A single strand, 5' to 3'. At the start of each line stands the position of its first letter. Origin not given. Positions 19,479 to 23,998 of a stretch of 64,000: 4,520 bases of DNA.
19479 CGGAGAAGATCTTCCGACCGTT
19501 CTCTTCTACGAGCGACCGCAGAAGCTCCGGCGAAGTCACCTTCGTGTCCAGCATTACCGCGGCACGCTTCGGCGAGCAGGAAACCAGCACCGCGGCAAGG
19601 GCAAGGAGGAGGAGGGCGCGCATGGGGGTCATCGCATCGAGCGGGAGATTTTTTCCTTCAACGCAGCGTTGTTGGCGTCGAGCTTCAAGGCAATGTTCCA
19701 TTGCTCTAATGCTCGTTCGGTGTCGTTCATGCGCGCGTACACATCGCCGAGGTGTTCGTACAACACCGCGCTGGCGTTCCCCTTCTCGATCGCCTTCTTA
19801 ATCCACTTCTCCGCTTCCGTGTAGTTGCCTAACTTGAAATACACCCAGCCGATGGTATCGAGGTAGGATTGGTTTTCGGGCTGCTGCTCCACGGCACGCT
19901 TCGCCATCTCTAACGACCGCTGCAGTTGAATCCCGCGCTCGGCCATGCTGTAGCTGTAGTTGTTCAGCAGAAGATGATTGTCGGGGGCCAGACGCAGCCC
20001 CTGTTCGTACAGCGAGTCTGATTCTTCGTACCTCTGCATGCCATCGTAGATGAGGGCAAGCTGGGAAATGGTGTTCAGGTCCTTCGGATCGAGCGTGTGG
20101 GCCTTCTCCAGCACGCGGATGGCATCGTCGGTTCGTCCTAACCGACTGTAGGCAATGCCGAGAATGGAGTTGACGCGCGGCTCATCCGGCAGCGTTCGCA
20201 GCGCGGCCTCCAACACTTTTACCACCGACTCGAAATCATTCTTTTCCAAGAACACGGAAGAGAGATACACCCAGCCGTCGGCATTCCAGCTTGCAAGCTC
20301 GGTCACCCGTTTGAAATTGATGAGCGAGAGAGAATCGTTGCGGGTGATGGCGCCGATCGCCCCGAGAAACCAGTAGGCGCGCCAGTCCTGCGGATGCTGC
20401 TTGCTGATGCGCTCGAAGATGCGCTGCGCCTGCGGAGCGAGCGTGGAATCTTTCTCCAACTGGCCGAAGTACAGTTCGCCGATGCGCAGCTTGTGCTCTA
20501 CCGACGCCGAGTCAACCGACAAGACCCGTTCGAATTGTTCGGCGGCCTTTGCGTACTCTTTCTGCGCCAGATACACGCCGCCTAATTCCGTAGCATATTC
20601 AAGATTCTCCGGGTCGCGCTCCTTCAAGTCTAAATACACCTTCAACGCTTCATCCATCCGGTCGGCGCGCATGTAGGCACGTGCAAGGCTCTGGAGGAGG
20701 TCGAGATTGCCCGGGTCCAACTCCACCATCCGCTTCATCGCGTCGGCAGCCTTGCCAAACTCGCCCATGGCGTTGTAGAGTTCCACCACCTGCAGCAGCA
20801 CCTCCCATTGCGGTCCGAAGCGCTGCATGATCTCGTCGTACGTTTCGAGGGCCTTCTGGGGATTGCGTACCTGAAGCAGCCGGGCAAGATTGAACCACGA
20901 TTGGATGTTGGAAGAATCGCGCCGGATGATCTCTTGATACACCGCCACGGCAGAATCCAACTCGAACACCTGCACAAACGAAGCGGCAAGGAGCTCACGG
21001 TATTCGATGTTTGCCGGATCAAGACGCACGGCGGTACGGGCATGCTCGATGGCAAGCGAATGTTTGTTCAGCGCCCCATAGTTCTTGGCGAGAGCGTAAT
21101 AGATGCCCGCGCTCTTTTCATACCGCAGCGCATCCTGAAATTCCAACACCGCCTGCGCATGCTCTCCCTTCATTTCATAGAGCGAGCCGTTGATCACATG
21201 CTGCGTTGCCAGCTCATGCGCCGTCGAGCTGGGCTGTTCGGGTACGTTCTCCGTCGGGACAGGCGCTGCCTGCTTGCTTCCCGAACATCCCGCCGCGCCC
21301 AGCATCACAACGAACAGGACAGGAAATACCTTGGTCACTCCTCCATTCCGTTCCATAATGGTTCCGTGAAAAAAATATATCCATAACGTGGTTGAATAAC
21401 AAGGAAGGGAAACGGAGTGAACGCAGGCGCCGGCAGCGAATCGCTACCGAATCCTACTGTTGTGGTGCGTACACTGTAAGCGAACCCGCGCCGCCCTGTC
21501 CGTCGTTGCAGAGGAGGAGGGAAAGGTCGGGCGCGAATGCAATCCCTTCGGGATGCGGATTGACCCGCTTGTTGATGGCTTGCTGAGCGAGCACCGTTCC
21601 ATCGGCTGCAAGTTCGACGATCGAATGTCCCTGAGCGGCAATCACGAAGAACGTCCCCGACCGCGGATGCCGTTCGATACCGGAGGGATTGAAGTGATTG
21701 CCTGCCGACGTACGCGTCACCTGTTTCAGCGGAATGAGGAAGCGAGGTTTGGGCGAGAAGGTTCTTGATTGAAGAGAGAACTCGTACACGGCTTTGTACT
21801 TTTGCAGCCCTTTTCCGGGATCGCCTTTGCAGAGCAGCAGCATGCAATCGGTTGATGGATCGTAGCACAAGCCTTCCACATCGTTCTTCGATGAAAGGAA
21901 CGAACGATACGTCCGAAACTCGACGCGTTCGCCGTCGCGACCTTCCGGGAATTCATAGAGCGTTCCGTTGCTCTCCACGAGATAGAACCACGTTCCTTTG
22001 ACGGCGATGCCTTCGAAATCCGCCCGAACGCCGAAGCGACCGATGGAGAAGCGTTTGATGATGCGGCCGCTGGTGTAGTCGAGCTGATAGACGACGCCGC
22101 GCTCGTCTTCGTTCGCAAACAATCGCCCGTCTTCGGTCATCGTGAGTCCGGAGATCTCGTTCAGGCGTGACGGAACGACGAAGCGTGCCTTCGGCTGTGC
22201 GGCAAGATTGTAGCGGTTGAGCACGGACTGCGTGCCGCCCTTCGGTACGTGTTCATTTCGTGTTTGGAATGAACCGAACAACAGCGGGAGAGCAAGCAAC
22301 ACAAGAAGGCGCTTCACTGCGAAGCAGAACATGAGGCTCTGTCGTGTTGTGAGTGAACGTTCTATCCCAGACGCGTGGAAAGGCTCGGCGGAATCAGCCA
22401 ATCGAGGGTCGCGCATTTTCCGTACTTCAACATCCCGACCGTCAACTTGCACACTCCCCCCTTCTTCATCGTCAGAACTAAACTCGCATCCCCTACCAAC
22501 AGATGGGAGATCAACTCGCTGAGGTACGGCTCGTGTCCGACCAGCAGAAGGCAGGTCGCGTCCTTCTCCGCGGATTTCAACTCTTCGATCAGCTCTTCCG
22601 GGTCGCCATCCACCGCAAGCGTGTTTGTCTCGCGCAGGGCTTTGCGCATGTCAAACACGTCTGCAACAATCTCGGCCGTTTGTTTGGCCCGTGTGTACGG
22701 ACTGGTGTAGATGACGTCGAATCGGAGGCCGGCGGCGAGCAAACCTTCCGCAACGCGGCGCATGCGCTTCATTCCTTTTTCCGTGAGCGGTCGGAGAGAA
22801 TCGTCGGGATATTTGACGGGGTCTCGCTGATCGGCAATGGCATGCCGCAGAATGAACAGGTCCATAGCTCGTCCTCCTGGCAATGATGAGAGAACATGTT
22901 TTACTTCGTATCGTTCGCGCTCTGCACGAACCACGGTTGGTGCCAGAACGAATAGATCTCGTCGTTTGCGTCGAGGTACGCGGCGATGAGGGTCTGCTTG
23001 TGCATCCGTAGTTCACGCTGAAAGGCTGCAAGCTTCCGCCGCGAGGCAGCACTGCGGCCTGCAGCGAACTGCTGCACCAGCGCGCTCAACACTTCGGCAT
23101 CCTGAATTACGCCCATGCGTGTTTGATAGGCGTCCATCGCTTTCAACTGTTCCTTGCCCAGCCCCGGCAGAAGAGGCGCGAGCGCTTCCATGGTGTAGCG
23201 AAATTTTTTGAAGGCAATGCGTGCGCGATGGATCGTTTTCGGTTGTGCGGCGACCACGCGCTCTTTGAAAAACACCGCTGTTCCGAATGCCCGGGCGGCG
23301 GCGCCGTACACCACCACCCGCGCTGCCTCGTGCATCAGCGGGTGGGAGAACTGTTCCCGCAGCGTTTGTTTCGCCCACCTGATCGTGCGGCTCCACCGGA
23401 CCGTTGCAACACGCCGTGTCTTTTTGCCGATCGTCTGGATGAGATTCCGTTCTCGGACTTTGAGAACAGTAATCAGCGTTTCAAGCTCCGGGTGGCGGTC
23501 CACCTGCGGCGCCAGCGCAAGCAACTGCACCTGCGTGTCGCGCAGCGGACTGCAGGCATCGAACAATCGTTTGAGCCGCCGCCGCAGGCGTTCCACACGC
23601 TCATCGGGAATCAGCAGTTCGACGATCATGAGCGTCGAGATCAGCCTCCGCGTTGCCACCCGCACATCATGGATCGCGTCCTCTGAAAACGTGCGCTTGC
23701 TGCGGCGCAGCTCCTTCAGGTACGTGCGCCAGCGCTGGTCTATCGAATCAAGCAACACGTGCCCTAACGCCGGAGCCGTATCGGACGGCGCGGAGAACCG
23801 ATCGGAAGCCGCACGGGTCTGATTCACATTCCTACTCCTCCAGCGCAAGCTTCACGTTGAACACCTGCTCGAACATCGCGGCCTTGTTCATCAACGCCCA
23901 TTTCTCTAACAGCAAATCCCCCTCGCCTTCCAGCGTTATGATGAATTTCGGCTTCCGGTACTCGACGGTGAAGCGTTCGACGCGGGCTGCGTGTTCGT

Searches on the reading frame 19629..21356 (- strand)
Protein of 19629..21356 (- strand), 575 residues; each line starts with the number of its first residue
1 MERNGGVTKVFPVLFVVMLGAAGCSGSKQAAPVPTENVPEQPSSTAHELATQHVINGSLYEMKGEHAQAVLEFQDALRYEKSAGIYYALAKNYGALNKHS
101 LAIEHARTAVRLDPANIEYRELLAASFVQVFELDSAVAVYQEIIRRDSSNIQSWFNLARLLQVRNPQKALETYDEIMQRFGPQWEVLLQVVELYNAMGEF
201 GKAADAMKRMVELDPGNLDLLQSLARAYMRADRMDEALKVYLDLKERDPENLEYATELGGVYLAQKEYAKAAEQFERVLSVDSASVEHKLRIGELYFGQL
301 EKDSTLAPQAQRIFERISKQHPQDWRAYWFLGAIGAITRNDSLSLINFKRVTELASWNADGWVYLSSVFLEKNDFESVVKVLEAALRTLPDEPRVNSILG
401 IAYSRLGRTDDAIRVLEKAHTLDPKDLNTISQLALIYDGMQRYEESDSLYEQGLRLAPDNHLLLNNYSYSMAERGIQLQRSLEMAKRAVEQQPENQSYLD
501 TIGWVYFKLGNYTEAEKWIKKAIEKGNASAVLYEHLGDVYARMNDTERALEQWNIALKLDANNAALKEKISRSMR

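Call 5: search_protein_families(library=ncbifam, proteins=[window:19629-21356:-], max_evalue=1)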
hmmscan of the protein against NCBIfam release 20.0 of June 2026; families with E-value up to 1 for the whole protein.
window:19629-21356:- (575 aa): 38 families (the best 25 are shown)
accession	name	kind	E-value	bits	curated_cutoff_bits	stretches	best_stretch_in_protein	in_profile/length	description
TIGR02917.1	PEP_TPR_lipo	equivalog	1.4e-65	221.8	312.2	3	63-284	512-735/899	XrtA/PEP-CTERM system TPR-repeat protein PrsT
NF040959.1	MamA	equivalog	2e-47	161.3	200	5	309-448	55-194/204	magnetosome protein MamA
TIGR02521.1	type_IV_pilW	equivalog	6.7e-33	114.2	154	5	399-492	37-129/234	type IV pilus biogenesis/stability protein PilW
NF033920.0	C39_PA2778_fam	equivalog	1.7e-21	76.8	150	6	160-239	166-245/255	PA2778 family cysteine peptidase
TIGR02552.1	LcrH_SycD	equivalog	1.1e-20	73.7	104.8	2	205-296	5-96/136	SycD/LcrH family type III secretion system chaperone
NF033762.1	social_mot_Tgl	equivalog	2.3e-17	63.2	225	3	376-568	48-243/252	social motility TPR repeat lipoprotein Tgl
NF052415.1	T3SS_chap_SctY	equivalog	3.3e-17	63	70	3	365-452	12-102/106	type III secretion apparatus assembly chaperone SctY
NF007302.0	PRK09782.1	equivalog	4.2e-17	61.4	1223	3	202-440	462-693/990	phage receptor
TIGR00540.1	TPR_hemY_coli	hypoth_equivalog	3.4e-15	55.7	142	4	462-554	295-383/385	heme biosynthesis-associated TPR protein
NF047558.1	TPR_END_plus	domain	3.6e-14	52.4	32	3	401-428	7-34/56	TPR end-of-group domain-containing protein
NF033758.1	gliding_GltE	equivalog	3.9e-14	52.5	225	3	15-297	4-267/411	adventurous gliding motility TPR repeat lipoprotein GltE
NF008757.0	PRK11788.1-5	equivalog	2.9e-12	46.4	363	3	165-435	50-323/388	lipopolysaccharide assembly protein LapB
TIGR03939.1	PGA_TPR_OMP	equivalog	4.2e-12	45.1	366.65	5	173-278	383-489/800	poly-beta-1,6 N-acetyl-D-glucosamine export porin PgaA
NF040561.1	PrimPol_Msp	equivalog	1.4e-11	43.7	200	5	477-561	6-82/515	CRISPR-associated primase-polymerase type A1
NF053607.1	CHU_0125_OmpA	equivalog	2.5e-11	42.8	620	1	196-281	31-116/639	CHU_0125 family OmpA-like outer membrane integrity protein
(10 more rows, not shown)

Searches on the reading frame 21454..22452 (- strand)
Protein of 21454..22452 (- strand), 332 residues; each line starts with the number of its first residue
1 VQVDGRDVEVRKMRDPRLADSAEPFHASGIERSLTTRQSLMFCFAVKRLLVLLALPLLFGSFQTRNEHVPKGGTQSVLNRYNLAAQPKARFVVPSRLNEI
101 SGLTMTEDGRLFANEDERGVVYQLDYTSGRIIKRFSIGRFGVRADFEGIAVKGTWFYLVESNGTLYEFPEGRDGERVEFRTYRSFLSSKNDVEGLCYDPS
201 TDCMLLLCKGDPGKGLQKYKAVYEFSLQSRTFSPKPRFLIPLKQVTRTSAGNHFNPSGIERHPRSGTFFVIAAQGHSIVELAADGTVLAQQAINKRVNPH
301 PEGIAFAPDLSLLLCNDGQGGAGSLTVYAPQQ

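Call 61: search_protein_families(library=pfam, proteins=[window:21454-22452:-], max_evalue=0.001)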
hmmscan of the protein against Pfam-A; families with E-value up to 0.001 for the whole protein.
window:21454-22452:- (332 aa): 2 families
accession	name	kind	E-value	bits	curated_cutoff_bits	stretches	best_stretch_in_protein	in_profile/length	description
PF06977.17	SdiA-regulated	-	1.8e-07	31.1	21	0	248-316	17-83/249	SdiA-regulated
PF13449.12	Phytase-like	-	8.8e-06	26.3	27.6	0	97-200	3-134/284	Esterase-like activity of phytase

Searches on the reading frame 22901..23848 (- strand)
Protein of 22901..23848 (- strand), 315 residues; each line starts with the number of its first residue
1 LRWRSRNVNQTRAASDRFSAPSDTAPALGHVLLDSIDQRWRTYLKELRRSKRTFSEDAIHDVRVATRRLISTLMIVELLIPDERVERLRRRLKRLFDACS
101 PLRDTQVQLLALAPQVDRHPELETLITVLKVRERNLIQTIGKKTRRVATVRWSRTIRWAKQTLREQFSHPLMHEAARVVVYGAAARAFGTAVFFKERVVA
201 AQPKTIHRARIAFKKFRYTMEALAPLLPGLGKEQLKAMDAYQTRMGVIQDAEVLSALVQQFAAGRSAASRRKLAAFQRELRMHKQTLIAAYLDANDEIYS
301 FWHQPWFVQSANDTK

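Call 61: search_protein_families(library=pfam, proteins=[window:22901-23848:-], max_evalue=0.001)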
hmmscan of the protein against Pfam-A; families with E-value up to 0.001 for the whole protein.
window:22901-23848:- (315 aa): 1 family
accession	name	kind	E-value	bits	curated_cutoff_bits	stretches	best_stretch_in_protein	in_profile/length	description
PF05235.19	CHAD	-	4.1e-30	105.9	25.6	1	41-258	8-227/228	CHAD domain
